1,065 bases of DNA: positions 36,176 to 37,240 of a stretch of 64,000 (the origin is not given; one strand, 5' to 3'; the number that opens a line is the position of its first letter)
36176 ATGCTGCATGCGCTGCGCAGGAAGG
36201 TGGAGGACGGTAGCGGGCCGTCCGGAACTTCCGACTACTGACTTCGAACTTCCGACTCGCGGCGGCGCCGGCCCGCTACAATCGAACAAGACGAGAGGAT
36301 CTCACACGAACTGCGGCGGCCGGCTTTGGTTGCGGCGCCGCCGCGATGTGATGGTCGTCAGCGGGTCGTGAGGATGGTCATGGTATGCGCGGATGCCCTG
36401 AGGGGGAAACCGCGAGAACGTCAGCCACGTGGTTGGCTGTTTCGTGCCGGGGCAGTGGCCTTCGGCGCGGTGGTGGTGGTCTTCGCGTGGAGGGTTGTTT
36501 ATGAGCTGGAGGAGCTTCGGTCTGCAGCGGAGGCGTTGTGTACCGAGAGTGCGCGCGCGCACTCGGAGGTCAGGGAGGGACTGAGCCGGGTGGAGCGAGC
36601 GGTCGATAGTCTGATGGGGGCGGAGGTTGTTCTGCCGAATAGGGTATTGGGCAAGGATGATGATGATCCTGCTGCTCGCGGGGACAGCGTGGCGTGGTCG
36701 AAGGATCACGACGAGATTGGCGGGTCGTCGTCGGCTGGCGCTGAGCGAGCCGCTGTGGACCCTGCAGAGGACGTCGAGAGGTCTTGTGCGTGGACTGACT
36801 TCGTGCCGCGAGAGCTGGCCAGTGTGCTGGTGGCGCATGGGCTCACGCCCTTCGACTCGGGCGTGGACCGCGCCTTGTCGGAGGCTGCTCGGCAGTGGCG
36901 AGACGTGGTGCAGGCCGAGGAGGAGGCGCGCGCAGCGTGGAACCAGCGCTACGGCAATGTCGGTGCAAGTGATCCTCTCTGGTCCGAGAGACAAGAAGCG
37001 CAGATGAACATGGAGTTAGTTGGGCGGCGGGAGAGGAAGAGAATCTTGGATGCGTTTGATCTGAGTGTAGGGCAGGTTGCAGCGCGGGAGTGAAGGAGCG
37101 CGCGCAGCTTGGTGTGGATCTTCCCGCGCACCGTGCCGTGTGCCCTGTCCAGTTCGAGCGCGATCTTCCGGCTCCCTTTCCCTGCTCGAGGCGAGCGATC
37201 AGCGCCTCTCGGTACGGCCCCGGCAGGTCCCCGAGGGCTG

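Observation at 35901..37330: Gene-decay hotspot: a frameshifted four-helix-bundle gene, an atypical-codon ORF, an ECF sigma region-4 fragment and a G10 homopolymer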

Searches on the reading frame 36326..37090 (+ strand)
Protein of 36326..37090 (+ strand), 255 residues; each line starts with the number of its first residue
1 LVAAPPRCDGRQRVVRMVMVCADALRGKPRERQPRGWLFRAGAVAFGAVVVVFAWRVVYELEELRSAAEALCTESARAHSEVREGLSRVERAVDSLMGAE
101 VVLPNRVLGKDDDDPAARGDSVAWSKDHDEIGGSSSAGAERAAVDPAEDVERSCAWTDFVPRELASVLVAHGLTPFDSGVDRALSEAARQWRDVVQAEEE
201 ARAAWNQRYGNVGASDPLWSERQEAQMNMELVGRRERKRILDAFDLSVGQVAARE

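Call 6: search_protein_families(library=pfam, proteins=[window:36326-37090:+], max_evalue=0.1)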
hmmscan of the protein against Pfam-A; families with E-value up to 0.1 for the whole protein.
window:36326-37090:+ (255 aa): 3 families
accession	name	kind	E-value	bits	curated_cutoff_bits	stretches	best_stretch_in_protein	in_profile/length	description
PF06197.19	DUF998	-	0.0026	17.9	30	1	33-64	36-67/184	Protein of unknown function (DUF998)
PF14945.12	LLC1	-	0.055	14.5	27.3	1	188-220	13-45/119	Normal lung function maintenance, Low in Lung Cancer 1 protein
PF12776.13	Myb_DNA-bind_3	-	0.084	14.3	23.6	0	185-221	59-95/96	Myb/SANT-like DNA-binding domain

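Call 7: search_protein_families(library=ncbifam, proteins=[window:36326-37090:+], max_evalue=0.1)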
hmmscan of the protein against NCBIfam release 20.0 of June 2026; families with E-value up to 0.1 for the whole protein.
window:36326-37090:+ (255 aa): 0 families

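Call 10: find_homologous_proteins(query=window:36326-37090:+, max_evalue=0.01)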
Query window:36326-37090:+ (255 aa): 1 proteins with E <= 0.01 among 6958 candidates.
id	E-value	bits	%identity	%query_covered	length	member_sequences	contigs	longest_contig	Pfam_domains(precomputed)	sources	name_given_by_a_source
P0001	2.5e-129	448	100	83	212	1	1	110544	-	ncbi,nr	ncbi:MAG: hypothetical protein HY812_03530 [Planctomycetes bacterium]|nr:hypothetical protein [Planc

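Call 30: search_protein_representatives(protein=window:36326-37090:+)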
Query: 255 residues. Proteins with E-value up to 0.001 (for the whole library): 8; up to 1e-10: 2; up to 1e-30: 1. The best 8 are listed.
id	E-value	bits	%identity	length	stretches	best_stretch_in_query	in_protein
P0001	8.1e-130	448.0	100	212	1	45-255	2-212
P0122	9.3e-17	77.7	34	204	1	69-252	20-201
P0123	1.7e-10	57.2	31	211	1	43-244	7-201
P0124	8.1e-09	51.7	32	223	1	138-248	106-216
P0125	2.0e-08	50.4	31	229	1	26-214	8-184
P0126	8.7e-05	38.5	32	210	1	148-253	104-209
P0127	1.6e-04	37.6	34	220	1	140-244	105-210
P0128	9.2e-04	35.2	35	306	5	7-46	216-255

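Call 34: find_encoding_contigs(protein=P0122, flank=6000, max_places=3)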
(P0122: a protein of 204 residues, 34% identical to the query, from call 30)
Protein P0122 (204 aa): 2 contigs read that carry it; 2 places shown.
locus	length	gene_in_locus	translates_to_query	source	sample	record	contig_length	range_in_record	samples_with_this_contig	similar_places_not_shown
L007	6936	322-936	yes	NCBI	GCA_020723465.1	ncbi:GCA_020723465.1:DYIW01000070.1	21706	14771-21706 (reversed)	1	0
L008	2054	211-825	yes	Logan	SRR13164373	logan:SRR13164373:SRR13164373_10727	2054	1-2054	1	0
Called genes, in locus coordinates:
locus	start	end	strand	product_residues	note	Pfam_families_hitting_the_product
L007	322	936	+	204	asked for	-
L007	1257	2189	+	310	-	PF20229:ChrB_N (weak), PF09828:ChrB_C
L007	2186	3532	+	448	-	PF02417:Chromate_transp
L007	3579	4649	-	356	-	PF14238:DUF4340 (weak)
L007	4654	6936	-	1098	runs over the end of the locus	PF23357:DUF7088, PF09822:ABC_transp_aux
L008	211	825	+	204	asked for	-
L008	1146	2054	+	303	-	?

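Call 35: find_encoding_contigs(protein=P0125, flank=6000, max_places=3)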
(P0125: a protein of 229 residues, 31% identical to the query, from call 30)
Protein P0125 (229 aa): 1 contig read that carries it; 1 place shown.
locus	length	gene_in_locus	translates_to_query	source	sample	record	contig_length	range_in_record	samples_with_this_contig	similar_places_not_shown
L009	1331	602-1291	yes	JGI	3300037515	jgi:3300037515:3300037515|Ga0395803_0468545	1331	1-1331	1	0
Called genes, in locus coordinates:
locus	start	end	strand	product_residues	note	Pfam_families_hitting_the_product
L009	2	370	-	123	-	?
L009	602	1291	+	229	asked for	-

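Call 38: find_encoding_contigs(protein=P0123, flank=6000, max_places=3)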
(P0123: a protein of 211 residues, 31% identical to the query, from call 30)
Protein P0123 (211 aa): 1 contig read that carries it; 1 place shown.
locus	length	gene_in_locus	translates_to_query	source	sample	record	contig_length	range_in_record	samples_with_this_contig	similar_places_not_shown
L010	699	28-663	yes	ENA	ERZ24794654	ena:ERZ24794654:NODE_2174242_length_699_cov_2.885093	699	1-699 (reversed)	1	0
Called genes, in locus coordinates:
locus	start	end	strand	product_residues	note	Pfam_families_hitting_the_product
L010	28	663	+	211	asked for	-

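Call 39: find_encoding_contigs(protein=P0124, flank=6000, max_places=3)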
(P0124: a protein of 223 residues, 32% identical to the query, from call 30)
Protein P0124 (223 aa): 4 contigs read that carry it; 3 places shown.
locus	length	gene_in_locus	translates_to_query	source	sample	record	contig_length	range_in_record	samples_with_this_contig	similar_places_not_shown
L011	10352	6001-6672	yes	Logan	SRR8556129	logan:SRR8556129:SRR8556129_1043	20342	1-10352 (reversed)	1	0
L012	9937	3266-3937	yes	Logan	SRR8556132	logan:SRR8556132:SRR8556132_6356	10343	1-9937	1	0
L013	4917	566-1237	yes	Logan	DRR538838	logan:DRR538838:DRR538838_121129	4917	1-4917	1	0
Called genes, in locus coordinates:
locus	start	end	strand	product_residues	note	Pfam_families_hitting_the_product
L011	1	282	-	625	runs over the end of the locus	PF02129:Peptidase_S15, PF00326:Peptidase_S9 (weak), PF08530:PepX_C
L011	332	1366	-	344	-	-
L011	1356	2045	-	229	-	-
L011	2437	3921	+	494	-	PF26410:GH5_mannosidase, PF00150:Cellulase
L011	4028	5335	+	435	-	-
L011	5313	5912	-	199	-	-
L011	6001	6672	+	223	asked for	-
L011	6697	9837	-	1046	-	PF04542:Sigma70_r2, PF04545:Sigma70_r4, PF08281:Sigma70_r4_2, PF02369:Big_1 (faint), PF00775:Dioxygenase_C (faint), PF10670:DUF4198 (faint), PF13715:CarbopepD_reg_2 (faint), PF13620:CarboxypepD_reg, +2 more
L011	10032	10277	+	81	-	-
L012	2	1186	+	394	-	?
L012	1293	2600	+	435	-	-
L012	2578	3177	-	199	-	-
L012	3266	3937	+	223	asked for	-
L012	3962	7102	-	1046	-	PF04542:Sigma70_r2, PF04545:Sigma70_r4, PF08281:Sigma70_r4_2, PF02369:Big_1 (faint), PF00775:Dioxygenase_C (faint), PF10670:DUF4198 (faint), PF13715:CarbopepD_reg_2 (faint), PF13620:CarboxypepD_reg, +2 more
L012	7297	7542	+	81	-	-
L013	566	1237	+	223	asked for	-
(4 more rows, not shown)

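Call 40: find_encoding_contigs(protein=P0126, flank=6000, max_places=3)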
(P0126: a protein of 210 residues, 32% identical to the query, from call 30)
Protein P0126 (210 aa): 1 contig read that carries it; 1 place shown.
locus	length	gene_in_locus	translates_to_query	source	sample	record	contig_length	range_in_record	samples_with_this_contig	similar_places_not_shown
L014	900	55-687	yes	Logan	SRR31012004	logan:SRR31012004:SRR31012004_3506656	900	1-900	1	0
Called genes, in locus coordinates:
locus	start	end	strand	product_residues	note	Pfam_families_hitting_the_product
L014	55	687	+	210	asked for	-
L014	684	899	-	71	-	?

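Call 41: search_protein_families(library=pfam, proteins=[L014:687-899:-, L009:5-370:-, L011:5316-5912:-, L011:6700-9837:-, L011:10032-10274:+, L011:4028-5332:+], max_evalue=0.01)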
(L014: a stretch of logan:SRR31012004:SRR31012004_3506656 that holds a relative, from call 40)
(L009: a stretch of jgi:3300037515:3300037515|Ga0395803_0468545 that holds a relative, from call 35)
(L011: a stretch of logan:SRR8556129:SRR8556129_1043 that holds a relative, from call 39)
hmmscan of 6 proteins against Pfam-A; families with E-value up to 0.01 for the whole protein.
L014:687-899:- (71 aa): 0 families

L009:5-370:- (122 aa): 0 families

L011:5316-5912:- (199 aa): 0 families

L011:6700-9837:- (1046 aa): 13 families
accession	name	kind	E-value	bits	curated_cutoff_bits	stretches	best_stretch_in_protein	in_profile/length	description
PF13620.12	CarboxypepD_reg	-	7.5e-37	126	32.3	2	679-742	2-64/82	Carboxypeptidase regulatory-like domain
PF13715.12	CarbopepD_reg_2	-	1.9e-11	44.3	32.2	1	679-734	1-52/88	CarboxypepD_reg-like domain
PF08281.18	Sigma70_r4_2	-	6.3e-11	42.2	25.7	1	105-157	2-54/54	Sigma-70, region 4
PF04542.20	Sigma70_r2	-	1e-09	38.5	24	1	13-77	2-70/71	Sigma-70 region 2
PF04545.22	Sigma70_r4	-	5.4e-09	35.9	24.1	1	113-158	4-49/50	Sigma-70, region 4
PF02369.22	Big_1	-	1.3e-08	35.2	34.9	0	271-325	13-66/93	Bacterial Ig-like domain (group 1)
PF00775.27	Dioxygenase_C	-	6.1e-08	32.8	27.3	1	587-639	32-94/182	Dioxygenase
PF20598.4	DUF6795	-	6.3e-07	30.1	27.4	0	587-636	1-46/103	Domain of unknown function (DUF6795)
PF17210.9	SdrD_B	-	1.2e-06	29.1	29.7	0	684-738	17-70/112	SdrD B-like domain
PF10670.15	DUF4198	-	8.4e-06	26.5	34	0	688-733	157-206/209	Domain of unknown function (DUF4198)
PF17802.7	SpaA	-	4.6e-05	23.9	23.1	0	684-731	8-57/91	Prealbumin-like fold domain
PF24025.1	Ig_DR_A0283-like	-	0.0019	18.9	27.1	0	682-740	12-70/102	DR_A0283-like, Ig-like domain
PF24107.1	DUF7382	-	0.0061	16.9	27.4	0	463-485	17-39/65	Domain of unknown function (DUF7382)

L011:10032-10274:+ (81 aa): 0 families

L011:4028-5332:+ (435 aa): 0 families

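Call 48: find_related_loci(query=A4, collection=metagenome_contigs, flank=6000)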
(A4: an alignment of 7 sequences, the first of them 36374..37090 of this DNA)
Query A4 (239 aa) in metagenome_contigs; peptide patterns used: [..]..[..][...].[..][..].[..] (x = any residue, [..] = any of these).
29 stretches matched a pattern, but none encodes a relative of the query by tblastn (E <= 1e-3).
